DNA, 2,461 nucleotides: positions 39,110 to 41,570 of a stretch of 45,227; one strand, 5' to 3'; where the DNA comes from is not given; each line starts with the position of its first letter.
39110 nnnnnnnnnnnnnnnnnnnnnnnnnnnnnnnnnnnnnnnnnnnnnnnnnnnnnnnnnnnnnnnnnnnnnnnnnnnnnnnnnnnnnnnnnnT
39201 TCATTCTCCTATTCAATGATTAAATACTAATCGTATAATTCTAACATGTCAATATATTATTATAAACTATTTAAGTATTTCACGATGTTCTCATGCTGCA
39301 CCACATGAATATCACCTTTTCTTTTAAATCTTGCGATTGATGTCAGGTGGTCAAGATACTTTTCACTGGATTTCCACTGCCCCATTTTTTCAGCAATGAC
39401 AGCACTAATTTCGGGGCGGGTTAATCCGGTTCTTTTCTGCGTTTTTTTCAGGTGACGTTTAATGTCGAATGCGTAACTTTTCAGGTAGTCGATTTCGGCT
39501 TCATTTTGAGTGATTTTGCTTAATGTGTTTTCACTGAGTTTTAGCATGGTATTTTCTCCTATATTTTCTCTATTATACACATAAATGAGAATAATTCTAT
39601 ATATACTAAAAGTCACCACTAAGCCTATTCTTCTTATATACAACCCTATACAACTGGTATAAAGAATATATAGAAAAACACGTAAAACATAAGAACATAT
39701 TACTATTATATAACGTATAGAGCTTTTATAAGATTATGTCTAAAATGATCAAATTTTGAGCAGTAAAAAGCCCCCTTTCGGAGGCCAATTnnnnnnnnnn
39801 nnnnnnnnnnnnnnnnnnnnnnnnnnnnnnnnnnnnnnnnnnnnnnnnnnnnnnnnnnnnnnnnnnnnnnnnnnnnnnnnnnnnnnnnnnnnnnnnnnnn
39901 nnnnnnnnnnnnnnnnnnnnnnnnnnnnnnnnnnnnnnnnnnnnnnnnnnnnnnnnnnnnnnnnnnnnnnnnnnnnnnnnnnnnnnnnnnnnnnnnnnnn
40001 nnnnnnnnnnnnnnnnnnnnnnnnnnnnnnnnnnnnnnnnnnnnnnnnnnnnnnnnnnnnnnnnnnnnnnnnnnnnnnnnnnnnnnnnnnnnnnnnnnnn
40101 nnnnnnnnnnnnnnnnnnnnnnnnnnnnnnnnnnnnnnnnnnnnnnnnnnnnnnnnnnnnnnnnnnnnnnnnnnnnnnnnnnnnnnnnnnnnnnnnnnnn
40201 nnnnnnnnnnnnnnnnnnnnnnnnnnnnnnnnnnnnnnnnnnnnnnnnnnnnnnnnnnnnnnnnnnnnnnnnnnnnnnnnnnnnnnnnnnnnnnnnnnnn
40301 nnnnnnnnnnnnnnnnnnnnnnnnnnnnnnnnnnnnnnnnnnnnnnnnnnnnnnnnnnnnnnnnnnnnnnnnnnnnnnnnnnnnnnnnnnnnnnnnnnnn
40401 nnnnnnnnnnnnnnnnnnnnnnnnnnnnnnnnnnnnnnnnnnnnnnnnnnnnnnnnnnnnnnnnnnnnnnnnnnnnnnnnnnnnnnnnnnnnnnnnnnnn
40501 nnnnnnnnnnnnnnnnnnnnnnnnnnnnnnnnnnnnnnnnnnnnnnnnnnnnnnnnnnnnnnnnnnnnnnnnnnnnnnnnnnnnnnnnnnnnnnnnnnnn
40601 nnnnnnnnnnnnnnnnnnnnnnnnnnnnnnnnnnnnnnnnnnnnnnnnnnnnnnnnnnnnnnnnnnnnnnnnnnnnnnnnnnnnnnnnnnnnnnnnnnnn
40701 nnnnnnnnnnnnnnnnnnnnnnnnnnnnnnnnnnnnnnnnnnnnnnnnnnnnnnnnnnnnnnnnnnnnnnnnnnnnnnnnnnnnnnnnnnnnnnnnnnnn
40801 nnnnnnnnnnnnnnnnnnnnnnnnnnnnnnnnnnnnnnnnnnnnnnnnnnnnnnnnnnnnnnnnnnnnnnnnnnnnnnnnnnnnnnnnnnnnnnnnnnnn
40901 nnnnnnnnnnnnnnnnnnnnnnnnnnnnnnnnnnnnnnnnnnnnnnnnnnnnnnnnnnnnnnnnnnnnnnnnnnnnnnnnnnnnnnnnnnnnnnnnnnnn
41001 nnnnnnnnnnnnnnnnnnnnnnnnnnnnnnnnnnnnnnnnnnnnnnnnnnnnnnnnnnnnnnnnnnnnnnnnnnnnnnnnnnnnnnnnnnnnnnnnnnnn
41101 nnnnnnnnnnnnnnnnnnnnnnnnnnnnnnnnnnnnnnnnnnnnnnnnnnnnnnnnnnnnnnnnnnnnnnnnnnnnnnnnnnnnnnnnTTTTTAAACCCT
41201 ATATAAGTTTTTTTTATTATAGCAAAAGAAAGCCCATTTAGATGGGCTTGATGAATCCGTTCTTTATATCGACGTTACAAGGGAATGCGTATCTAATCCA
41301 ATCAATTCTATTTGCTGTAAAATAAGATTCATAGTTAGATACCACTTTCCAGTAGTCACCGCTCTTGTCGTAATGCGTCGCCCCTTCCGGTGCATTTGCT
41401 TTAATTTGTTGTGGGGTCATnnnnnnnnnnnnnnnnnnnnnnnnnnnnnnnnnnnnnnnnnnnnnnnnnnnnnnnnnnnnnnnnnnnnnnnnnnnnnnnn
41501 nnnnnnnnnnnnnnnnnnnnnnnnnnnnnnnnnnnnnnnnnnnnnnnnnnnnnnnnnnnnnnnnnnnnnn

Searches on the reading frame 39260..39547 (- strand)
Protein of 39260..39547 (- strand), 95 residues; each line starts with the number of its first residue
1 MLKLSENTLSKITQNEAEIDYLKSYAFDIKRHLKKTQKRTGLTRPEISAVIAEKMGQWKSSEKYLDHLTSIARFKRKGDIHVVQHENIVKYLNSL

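Call 9: search_protein_families(library=pfam, proteins=[window:39260-39547:-], max_evalue=0.01)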
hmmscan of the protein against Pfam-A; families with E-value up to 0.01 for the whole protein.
window:39260-39547:- (95 aa): 0 families

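Call 10: search_protein_families(library=phrogs, proteins=[window:39260-39547:-], max_evalue=0.001)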
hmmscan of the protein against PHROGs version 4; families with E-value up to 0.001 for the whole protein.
window:39260-39547:- (95 aa): 0 families

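Call 15: find_related_loci(query=window:39260-39547:-, collection=viral_contigs, flank=4000)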
Query window:39260-39547:- (95 aa) in viral_contigs; peptide patterns used: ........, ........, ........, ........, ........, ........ (x = any residue, [..] = any of these).
15 stretches matched a pattern; 3 encode a relative of the query (tblastn E <= 1e-3); 3 distinct loci.
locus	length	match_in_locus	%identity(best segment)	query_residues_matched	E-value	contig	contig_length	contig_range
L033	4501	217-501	89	1-95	2e-55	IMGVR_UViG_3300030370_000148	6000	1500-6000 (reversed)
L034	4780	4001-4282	51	1-95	2e-28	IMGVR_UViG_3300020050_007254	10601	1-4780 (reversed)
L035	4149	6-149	73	48-95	9e-22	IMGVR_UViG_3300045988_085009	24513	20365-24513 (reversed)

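Call 24: find_homologous_proteins(query=window:39260-39547:-, max_evalue=0.001)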
Query window:39260-39547:- (95 aa): 109 proteins with E <= 0.001 among 115 candidates.
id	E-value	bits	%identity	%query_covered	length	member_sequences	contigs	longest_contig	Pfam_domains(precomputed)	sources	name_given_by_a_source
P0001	5.9e-53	194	97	100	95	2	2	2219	-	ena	-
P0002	3.7e-52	192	98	100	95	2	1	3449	-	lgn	-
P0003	8.4e-52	191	97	100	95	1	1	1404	-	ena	-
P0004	1.1e-51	190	94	100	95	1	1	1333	-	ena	-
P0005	1.6e-51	190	96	100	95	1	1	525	-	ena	-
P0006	6.7e-51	188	96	100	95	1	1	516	-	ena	-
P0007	7.1e-51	188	94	100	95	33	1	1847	-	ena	-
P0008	8.7e-51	188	96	100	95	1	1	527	-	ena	-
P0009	1.3e-50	187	96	100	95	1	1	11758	-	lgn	-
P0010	1.4e-50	187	94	100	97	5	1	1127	-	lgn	-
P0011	1.9e-50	186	95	100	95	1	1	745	-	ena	-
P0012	3.1e-50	186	94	100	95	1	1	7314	-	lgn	-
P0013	3.9e-50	185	93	100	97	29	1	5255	-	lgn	-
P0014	4.3e-50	185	94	100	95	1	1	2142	-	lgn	-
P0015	4.3e-50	185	95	100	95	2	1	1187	-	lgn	-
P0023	4.3e-49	182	95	100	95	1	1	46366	-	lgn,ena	-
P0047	9.6e-44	165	84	100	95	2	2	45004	-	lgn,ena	-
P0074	7.5e-37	143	76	100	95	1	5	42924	-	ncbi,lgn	-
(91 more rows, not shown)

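Call 26: find_encoding_contigs(protein=P0023, flank=10000, max_places=2)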
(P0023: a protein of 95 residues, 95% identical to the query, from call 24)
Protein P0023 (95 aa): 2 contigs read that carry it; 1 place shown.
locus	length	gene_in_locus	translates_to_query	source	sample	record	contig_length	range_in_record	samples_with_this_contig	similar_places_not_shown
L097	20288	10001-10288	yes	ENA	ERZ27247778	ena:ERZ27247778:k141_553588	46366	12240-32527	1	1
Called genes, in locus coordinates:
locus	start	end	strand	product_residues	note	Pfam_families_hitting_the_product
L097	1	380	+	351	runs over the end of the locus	-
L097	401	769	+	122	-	-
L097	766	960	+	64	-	-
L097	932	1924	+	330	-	PF11753:DUF3310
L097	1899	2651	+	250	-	-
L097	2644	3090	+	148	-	-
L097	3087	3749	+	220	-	-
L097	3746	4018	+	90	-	-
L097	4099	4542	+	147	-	PF20901:Sf6_terminase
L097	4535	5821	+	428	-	PF03237:Terminase_6N, PF17289:Terminase_6C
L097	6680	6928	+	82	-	-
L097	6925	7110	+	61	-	-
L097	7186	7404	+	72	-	-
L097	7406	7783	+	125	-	-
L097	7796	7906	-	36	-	-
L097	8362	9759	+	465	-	PF13264:DUF4055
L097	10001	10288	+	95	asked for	-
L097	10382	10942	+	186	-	-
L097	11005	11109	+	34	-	-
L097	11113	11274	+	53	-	-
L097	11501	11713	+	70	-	-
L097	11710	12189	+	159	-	-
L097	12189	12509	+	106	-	-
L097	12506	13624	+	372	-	PF04233:Phage_Mu_F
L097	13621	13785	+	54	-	-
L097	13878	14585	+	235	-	-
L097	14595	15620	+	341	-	-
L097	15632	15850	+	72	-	-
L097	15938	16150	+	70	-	-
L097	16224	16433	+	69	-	-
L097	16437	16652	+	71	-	-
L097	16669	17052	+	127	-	PF20557:DnaT_2 (weak)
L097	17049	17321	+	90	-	-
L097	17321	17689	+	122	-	-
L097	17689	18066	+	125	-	-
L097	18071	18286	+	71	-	-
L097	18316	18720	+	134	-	-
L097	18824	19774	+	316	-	PF18906:Phage_tube_2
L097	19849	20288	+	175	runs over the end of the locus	PF27119:Phage_YdaY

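Call 27: find_encoding_contigs(protein=P0047, flank=10000, max_places=2)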
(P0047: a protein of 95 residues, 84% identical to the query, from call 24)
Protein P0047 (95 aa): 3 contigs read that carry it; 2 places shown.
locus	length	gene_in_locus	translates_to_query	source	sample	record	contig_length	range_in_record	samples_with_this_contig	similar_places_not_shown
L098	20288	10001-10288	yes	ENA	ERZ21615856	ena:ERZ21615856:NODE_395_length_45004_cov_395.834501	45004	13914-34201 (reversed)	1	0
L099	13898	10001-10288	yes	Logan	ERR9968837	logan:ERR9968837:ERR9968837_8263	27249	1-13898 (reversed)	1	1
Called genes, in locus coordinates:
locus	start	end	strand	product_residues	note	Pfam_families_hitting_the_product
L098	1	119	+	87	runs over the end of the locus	-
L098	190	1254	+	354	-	-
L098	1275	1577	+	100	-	-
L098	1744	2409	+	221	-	PF19905:DUF6378 (weak)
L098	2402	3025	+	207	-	-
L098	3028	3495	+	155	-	-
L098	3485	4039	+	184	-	-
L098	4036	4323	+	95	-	-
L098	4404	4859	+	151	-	-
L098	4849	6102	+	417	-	PF03237:Terminase_6N, PF17289:Terminase_6C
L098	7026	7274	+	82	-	-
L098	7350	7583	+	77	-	-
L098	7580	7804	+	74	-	-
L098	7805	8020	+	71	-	-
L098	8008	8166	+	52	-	-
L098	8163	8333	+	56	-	-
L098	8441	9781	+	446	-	PF13264:DUF4055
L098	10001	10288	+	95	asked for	-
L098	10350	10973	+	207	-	-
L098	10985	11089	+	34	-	-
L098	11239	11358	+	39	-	-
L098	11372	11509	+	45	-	-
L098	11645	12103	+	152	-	-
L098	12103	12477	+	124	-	-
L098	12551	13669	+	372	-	PF04233:Phage_Mu_F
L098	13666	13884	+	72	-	-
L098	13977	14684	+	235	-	-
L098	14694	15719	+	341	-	-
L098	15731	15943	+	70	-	-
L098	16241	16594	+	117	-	-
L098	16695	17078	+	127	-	PF20557:DnaT_2 (faint)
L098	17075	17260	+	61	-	-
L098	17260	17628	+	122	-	-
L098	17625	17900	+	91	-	-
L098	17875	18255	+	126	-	-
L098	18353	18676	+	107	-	-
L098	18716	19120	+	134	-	-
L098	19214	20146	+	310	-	PF18906:Phage_tube_2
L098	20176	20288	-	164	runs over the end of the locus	-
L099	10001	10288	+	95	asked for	-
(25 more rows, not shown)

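Call 28: find_encoding_contigs(protein=P0074, flank=10000, max_places=3)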
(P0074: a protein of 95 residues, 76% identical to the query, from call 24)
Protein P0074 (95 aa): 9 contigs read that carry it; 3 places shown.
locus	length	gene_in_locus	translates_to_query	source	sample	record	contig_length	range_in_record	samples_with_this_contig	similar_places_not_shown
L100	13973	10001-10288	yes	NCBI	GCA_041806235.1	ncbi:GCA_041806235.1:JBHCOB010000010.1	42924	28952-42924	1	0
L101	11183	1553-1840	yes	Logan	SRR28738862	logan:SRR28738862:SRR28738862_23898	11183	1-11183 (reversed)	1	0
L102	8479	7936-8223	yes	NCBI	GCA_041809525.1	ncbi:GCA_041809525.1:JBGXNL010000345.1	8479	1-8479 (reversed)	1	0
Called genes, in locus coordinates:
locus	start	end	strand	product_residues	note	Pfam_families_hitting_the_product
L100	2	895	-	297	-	PF00145:DNA_methylase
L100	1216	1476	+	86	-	-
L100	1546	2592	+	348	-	-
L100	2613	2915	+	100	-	-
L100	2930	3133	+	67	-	-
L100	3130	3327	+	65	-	-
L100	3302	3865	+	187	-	PF19905:DUF6378 (weak)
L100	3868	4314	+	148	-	-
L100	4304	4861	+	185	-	-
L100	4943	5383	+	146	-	PF20901:Sf6_terminase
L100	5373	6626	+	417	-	PF03237:Terminase_6N, PF17289:Terminase_6C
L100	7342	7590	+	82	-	-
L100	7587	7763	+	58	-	-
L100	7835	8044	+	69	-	-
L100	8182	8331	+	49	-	-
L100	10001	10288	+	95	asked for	-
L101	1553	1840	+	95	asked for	-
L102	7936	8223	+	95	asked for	-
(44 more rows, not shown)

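Call 45: search_solved_structures(query=A4, max_evalue=10)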
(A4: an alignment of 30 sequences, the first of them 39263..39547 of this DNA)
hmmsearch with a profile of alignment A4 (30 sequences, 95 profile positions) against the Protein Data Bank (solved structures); distinct sequences matched with E-value up to 10: 6.
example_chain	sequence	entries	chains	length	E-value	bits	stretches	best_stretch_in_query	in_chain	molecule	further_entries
2k7l_A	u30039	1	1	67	0.33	14.6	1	15-66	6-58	General transcription factor IIF subunit 1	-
1i27_A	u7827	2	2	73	0.4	14.3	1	15-66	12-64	TRANSCRIPTION FACTOR IIF | Transcription initiation factor IIF, alpha subunit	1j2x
1nha_A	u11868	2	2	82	0.44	14.2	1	15-66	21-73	Transcription initiation factor IIF, alpha subunit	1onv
8uww_D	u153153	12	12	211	0.5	14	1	10-49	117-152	Troponin I, cardiac muscle | Troponin I3, cardiac type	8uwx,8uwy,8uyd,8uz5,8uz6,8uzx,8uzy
9yaq_O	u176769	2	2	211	0.59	13.8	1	11-50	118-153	Troponin I, cardiac muscle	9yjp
6kn7_U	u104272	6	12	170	1.2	12.7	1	10-49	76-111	Troponin I, cardiac muscle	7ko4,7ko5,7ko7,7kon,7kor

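Call 46: search_protein_families(library=ncbifam, proteins=[window:39260-39547:-], max_evalue=1)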
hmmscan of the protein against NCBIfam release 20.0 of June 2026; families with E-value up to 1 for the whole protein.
window:39260-39547:- (95 aa): 0 families

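Call 54: predict_structure(alignment_id=A5)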
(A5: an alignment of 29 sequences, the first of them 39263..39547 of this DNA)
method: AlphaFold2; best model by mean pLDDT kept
length: 95 residues; sequences in the alignment: 29
mean_pLDDT: 90.7   pTM: 0.79
mean pLDDT of the five models: 90.7, 88.6, 87.6, 87.1, 87.1
residues with pLDDT >= 90: 70; 70-90: 22; 50-70: 3; < 50: 0
segments of 3 or more residues with pLDDT < 50: none
pLDDT, mean of each block of 10 residues (from residue 1): 73 85 94 95 95 88 93 95 96 95
secondary structure, 60 per line:
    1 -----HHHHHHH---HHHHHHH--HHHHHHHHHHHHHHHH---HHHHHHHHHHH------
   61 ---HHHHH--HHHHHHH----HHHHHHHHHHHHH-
elements in order: H6-12 H16-22 H25-40 H44-54 H64-68 H71-77 H82-94

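Call 57: fold_search(model_id=the predicted structure, library=pdb)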
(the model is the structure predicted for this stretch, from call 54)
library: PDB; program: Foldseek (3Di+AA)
matches with E <= 10: 52; with E <= 0.001: 0
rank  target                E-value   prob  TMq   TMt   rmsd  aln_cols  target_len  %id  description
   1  8i3f_A                2.1e+00  0.08  0.23  0.14  13.4       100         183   11  Crystal structure of Rco1-Eaf3 with peptide of histone H3 N-terminal (released 2023-05-31)
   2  8ifg_D                2.4e+00  0.07  0.23  0.14  13.3        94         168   15  Cryo-EM structure of the Clr6S (Clr6-HDAC) complex from S. pombe (released 2024-01-03)
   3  6ht5_E                2.6e+00  0.23  0.40  0.38   6.2        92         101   11  Oct4/Sox2:UTF1 structure (released 2019-10-23)
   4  7nzm_E                3.0e+00  0.07  0.22  0.13  10.5        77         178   13  Cryo-EM structure of pre-dephosphorylation complex of phosphorylated eIF2alpha with trapped holophosphatase (PP1A_D64A (released 2021-09-29)
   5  5c8d_G                3.0e+00  0.06  0.26  0.12  14.6       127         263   14  Crystal structure of full-length Thermus thermophilus CarH bound to adenosylcobalamin (dark state) (released 2015-09-30)
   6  9f0y_E                3.4e+00  0.16  0.33  0.30   6.8        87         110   13  CryoEM structure of the F plasmid relaxosome with TraI in its TE mode, derived from the ss-27_+8ds+9_+143-R Locally-re (released 2025-06-04)
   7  9f0z_E                4.0e+00  0.15  0.34  0.30   6.8        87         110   13  CryoEM structure of the F plasmid relaxosome with truncated TraI1-863 in its TE mode, derived from the ss-27_+8ds+9_+1 (released 2025-06-04)
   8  6t90_K                4.2e+00  0.15  0.39  0.47   5.7        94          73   13  OCT4-SOX2-bound nucleosome - SHL-6 (released 2020-05-06)
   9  9pfn_A                4.2e+00  0.13  0.38  0.29   6.6        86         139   12  Structure of POU2F3 POU domains bound to coactivator OCA-T2 and DNA (2.8 angstrom resolution) (released 2025-10-01)
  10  8w9c_D                4.7e+00  0.04  0.23  0.14  13.5       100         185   11  Cryo-EM structure of the Rpd3S complex from budding yeast (released 2024-05-15)
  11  8qao                  5.0e+00  0.15  0.38  0.42   4.6        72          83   14  Crystal structure of TP901-1 CI-NTD89 repressor N-terminal domain (released 2024-02-28)
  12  6zhi_A                5.0e+00  0.09  0.33  0.17   7.9        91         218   11  Structure of the Plasmodium falciparum Hsp70-x substrate binding domain in complex with hydrophobic peptide (released 2020-09-09)
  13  4xlp_F                5.0e+00  0.08  0.35  0.12  12.5       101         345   16  Crystal structure of T.aquaticus transcription initiation complex containing upstream fork promoter (released 2015-09-23)
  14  5n7k_B                5.6e+00  0.03  0.21  0.18  14.5       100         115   14  Crystal structure of the coiled-coil domain of human tricellulin (released 2017-07-12)
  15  3l1p_B                5.9e+00  0.15  0.43  0.31   4.4        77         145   13  POU protein:DNA complex (released 2010-12-15)
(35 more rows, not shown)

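Call 80: search_dna_similar(query=window:39260-39547:-, collection=phages, mode=protein, max_evalue=0.01, max_rows=15)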
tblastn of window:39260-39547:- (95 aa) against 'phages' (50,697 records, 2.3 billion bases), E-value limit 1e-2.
No match.

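Call 82: search_protein_families(library=phrogs, proteins=[L098:10350-10973:+], max_evalue=0.001)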
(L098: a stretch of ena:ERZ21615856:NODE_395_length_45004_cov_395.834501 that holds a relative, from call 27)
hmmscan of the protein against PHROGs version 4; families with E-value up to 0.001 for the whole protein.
L098:10350-10973:+ (207 aa): 0 families

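Call 83: search_protein_families(library=pfam, proteins=[L098:10350-10973:+], max_evalue=0.1)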
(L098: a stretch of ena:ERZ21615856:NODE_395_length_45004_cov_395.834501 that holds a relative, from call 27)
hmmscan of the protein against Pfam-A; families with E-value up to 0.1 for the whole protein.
L098:10350-10973:+ (207 aa): 1 family
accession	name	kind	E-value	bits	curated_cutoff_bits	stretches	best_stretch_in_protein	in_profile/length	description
PF09451.16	ATG27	-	0.005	17.2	27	1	145-207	151-212/261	Autophagy-related protein 27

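Call 87: fold_search(model_id=the predicted structure, library=viral)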
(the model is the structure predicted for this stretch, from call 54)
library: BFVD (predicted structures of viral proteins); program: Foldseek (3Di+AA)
matches with E <= 10: 108; with E <= 0.001: 0
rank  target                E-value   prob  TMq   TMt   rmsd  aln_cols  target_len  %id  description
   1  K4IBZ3                3.2e-02  1.00  0.61  0.25   1.5        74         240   18  (no name in the UniProt tables at hand)
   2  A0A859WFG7            1.7e-01  1.00  0.60  0.29   1.8        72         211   24  (no name in the UniProt tables at hand)
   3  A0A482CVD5            5.3e-01  0.96  0.46  0.60   3.7        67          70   21  (no name in the UniProt tables at hand)
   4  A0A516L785            9.3e-01  0.54  0.42  0.50   4.7        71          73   13  (no name in the UniProt tables at hand)
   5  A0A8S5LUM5            1.0e+00  0.51  0.38  0.43   4.6        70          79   20  DNA complex-sensing repressor [Podoviridae sp. ctrub15]
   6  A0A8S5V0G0            1.4e+00  0.51  0.43  0.25   3.5        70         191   17  Uncharacterized protein [Siphoviridae sp. ctBeL15]
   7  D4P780                1.5e+00  0.54  0.41  0.22   4.6        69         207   14  (no name in the UniProt tables at hand)
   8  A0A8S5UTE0            1.5e+00  0.44  0.47  0.47   7.8        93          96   13  Uncharacterized protein [Myoviridae sp. ctYA416]
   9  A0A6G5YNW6            1.6e+00  0.60  0.62  0.60   6.0       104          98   15  (no name in the UniProt tables at hand)
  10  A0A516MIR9            1.7e+00  0.35  0.44  0.46   9.3        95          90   14  (no name in the UniProt tables at hand)
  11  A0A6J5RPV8            1.8e+00  0.41  0.45  0.45   6.0        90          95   16  Uncharacterized protein [uncultured Caudovirales phage]
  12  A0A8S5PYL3            1.9e+00  0.33  0.45  0.32   7.3        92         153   14  Transcriptional regulator [Siphoviridae sp. ctD3x5]
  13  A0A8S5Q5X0            2.0e+00  0.25  0.34  0.28   4.1        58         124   10  Ribbon-helix-helix protein, copG family [Caudovirales sp. ctlwr10]
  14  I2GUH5                2.1e+00  0.75  0.48  0.20   2.6        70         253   11  Putative transcriptional regulator [Acinetobacter phage AP22]
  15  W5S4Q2                2.7e+00  0.09  0.28  0.22  10.3        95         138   14  Uncharacterized protein [Pithovirus sibericum]
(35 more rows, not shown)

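Call 92: find_encoding_contigs(protein=P0002, flank=4000, max_places=2)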
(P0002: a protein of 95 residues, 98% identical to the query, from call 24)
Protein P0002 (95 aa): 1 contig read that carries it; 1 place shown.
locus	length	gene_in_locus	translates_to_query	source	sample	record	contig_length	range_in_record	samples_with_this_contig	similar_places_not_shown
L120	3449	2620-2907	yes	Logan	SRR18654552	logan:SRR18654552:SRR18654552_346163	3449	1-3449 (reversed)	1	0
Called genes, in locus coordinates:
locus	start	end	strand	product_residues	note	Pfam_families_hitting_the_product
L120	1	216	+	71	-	?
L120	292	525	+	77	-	-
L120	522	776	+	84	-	-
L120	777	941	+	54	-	-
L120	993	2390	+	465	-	PF13264:DUF4055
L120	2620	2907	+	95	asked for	-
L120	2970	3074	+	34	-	-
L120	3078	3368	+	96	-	-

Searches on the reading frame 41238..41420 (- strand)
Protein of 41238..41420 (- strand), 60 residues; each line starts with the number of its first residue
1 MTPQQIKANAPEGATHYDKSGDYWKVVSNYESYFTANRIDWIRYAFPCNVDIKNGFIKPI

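Call 9: search_protein_families(library=pfam, proteins=[window:41238-41420:-], max_evalue=0.01)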
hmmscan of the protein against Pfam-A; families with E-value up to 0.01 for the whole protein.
window:41238-41420:- (60 aa): 0 families

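Call 10: search_protein_families(library=phrogs, proteins=[window:41238-41420:-], max_evalue=0.001)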
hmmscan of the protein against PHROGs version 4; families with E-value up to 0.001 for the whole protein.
window:41238-41420:- (60 aa): 2 families
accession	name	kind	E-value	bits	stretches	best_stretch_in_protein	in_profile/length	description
phrog_7563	-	unknown function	5.4e-07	31.4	1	1-41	1-46/67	-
phrog_6698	-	unknown function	1.9e-05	25.8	1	1-20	1-20/67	-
